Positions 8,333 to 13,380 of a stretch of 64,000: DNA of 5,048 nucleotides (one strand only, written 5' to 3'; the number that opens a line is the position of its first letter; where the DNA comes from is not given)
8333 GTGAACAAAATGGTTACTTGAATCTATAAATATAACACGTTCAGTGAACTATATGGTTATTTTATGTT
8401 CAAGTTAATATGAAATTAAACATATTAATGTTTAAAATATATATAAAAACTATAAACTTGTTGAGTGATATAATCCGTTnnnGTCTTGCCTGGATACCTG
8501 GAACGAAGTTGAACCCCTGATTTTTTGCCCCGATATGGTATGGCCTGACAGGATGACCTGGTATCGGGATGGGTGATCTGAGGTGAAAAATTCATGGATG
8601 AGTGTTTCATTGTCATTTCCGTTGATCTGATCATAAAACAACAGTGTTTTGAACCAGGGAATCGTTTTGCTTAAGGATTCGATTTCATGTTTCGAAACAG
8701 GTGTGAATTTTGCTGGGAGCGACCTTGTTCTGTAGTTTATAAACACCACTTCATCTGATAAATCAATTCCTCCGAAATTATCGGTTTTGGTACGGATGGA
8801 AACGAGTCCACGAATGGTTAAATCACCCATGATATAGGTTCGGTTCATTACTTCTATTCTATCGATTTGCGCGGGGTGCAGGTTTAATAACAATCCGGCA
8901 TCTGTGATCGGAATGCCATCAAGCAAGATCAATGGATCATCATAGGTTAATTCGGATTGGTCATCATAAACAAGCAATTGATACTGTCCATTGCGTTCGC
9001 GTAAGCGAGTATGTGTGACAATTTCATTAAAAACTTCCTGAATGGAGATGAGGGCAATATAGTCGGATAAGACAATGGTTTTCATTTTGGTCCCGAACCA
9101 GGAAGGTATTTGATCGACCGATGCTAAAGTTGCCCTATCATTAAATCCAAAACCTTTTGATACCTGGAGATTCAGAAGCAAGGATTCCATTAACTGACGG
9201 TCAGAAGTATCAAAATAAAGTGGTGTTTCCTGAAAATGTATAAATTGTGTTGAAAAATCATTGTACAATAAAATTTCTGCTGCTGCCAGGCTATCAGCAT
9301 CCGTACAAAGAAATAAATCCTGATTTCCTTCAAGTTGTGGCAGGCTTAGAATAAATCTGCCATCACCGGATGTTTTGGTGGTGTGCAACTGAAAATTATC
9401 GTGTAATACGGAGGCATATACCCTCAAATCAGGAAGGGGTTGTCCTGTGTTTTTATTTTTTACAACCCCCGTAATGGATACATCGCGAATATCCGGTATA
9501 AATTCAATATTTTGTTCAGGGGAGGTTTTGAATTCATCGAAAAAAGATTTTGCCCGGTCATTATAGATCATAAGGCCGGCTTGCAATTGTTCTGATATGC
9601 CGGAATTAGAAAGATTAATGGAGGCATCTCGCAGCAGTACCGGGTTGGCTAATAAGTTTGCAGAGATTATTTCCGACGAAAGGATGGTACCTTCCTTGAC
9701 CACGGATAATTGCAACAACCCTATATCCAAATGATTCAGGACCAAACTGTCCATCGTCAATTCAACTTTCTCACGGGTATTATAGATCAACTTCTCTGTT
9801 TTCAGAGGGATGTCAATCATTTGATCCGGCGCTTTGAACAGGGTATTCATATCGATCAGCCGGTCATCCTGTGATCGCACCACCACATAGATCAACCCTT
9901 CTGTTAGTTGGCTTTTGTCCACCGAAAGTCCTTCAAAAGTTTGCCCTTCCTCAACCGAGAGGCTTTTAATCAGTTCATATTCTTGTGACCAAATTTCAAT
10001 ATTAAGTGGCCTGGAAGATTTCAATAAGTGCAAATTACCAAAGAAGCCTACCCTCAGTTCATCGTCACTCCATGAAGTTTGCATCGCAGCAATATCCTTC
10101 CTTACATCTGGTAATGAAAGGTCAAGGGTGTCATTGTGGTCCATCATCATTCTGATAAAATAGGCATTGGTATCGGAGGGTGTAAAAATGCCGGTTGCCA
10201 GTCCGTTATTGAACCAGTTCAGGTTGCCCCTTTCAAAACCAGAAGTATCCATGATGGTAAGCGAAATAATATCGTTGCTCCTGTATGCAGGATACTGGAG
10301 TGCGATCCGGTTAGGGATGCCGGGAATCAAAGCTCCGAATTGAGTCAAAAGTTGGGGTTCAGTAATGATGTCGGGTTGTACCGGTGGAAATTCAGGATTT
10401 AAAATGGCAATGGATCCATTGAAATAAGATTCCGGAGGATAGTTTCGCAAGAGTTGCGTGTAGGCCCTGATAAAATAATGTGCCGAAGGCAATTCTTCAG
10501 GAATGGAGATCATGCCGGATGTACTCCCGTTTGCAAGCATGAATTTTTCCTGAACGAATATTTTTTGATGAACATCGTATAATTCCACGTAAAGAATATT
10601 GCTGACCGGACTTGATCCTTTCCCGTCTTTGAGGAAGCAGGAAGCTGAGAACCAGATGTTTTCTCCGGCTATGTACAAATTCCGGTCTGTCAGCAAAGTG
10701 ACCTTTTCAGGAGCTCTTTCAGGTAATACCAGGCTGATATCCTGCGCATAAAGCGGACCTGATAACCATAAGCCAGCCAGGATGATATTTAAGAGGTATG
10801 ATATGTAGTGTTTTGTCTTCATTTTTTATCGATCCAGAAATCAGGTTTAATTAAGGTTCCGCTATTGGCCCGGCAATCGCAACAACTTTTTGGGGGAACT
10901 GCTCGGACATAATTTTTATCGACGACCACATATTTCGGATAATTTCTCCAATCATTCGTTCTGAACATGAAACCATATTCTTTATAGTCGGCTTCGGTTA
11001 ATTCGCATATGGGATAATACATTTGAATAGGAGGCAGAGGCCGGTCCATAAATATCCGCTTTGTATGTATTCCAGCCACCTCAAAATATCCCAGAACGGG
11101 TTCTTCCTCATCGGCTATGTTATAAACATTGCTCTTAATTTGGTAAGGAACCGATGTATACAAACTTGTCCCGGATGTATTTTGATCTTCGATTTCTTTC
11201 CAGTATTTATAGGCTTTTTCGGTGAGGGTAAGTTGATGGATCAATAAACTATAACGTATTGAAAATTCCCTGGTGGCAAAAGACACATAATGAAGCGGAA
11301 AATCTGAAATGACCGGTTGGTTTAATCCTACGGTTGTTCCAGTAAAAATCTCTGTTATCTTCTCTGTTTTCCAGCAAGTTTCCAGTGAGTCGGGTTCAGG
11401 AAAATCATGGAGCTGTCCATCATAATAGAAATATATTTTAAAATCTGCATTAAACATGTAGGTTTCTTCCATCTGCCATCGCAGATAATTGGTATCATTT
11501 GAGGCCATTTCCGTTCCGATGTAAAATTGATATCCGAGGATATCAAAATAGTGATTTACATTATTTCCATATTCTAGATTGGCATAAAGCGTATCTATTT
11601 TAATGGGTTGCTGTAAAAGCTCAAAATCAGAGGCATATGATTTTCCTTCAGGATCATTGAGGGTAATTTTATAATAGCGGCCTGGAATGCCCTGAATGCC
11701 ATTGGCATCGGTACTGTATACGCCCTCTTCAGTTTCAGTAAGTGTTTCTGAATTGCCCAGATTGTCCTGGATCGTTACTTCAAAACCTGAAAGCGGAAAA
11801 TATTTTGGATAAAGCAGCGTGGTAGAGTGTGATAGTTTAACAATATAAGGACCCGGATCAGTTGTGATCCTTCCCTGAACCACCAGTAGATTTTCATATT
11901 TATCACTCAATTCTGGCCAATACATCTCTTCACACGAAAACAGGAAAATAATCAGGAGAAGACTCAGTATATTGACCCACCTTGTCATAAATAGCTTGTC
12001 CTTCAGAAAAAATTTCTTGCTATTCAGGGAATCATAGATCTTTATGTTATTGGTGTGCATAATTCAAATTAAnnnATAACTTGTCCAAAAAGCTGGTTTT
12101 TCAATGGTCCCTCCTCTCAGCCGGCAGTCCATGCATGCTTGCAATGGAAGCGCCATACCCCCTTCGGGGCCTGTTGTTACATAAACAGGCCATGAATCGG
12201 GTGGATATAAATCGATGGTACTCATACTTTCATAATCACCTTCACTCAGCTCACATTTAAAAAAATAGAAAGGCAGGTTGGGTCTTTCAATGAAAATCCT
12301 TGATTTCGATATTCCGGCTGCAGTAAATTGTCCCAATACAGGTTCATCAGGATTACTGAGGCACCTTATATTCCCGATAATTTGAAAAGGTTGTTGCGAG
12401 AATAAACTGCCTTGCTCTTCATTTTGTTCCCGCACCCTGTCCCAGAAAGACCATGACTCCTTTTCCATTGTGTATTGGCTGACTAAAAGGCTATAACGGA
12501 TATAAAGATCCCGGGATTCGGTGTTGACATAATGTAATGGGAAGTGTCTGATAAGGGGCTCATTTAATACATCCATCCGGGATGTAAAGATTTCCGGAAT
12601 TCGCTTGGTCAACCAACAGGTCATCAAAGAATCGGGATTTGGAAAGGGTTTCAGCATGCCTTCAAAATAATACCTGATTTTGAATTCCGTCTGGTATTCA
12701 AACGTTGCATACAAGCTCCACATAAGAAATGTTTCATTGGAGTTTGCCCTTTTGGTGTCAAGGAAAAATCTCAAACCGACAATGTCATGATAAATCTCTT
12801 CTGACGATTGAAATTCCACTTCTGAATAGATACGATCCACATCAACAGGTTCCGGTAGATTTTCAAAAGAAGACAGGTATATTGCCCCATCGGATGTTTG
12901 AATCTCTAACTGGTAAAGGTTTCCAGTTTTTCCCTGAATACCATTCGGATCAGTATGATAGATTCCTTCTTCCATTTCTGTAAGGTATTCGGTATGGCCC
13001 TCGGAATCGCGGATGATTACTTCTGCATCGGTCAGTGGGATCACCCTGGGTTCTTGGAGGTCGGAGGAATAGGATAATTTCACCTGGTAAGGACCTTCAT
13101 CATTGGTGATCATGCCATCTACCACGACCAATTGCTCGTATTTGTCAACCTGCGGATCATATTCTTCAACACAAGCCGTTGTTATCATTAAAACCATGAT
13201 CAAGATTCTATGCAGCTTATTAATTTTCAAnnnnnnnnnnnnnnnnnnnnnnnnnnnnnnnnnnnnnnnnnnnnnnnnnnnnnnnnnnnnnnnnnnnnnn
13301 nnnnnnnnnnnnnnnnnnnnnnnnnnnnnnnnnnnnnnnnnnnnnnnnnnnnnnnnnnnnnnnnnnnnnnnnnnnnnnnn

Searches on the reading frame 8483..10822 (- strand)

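Call 29: search_protein_families(library=pfam, proteins=[window:8483-10822:-], max_evalue=0.01)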
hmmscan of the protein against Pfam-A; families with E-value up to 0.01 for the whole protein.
window:8483-10822:- (780 aa): 2 families
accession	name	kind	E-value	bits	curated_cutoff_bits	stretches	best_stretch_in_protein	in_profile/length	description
PF13620.12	CarboxypepD_reg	-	9.1e-05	23.2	32.3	1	449-496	1-47/82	Carboxypeptidase regulatory-like domain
PF01835.25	MG2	-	0.00042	21.1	32.8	1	41-122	2-82/96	MG2 domain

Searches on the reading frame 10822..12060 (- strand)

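Call 29: search_protein_families(library=pfam, proteins=[window:10822-12060:-], max_evalue=0.01)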
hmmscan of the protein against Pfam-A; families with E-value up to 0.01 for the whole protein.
window:10822-12060:- (413 aa): 1 family
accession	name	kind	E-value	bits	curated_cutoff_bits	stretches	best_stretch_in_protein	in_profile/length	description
PF14054.11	DUF4249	-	1.5e-36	126.8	28.5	1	45-335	2-269/269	Domain of unknown function (DUF4249)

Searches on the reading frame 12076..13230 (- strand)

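Call 29: search_protein_families(library=pfam, proteins=[window:12076-13230:-], max_evalue=0.01)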
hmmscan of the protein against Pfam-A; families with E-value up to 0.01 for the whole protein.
window:12076-13230:- (385 aa): 1 family
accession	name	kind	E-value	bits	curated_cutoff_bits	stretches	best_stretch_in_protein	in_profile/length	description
PF14054.11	DUF4249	-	3.4e-33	115.8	28.5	1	22-310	2-268/269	Domain of unknown function (DUF4249)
